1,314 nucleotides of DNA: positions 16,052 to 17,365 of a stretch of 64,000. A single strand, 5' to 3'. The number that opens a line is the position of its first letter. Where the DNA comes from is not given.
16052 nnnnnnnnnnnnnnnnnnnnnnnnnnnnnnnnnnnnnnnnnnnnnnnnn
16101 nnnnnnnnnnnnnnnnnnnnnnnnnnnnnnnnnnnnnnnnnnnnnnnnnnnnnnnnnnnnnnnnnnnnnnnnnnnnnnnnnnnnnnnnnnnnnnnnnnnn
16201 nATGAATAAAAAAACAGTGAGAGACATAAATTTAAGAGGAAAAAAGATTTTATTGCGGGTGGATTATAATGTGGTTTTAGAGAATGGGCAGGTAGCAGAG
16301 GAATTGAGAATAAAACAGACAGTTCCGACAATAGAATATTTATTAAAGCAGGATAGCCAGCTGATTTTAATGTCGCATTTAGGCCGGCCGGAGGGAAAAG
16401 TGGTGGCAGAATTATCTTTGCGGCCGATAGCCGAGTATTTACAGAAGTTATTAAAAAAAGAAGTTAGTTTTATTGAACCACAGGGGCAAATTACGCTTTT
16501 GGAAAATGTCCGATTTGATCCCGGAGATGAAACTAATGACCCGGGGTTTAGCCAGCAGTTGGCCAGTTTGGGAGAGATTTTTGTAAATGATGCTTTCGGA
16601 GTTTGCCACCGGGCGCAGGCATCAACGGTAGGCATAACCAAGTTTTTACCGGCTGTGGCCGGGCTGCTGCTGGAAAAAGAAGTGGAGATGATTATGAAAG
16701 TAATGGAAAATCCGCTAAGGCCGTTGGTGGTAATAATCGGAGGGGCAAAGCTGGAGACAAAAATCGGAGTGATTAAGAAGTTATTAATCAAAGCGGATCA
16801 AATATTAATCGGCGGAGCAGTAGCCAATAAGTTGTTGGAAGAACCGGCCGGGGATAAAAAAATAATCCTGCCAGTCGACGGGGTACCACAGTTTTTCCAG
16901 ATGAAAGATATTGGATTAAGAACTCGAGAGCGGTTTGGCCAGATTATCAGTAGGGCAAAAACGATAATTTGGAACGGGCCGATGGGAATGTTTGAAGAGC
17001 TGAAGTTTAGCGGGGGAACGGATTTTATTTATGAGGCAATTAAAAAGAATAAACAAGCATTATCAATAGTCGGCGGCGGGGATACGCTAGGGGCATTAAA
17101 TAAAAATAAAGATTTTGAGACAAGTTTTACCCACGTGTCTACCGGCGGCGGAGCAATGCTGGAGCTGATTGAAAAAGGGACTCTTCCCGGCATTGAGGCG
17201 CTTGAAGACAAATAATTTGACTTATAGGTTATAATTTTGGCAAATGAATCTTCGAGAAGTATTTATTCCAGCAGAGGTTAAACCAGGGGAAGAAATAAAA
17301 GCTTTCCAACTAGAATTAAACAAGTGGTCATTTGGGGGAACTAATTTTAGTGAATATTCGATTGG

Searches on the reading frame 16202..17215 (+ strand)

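Call 46: search_protein_families(library=pfam, proteins=[window:16202-17215:+], max_evalue=0.001)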
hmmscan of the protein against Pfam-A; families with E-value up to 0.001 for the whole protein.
window:16202-17215:+ (337 aa): 1 family
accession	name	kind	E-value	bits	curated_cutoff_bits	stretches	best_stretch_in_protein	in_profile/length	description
PF00162.24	PGK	-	6.2e-110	368.2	27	2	6-213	1-222/379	Phosphoglycerate kinase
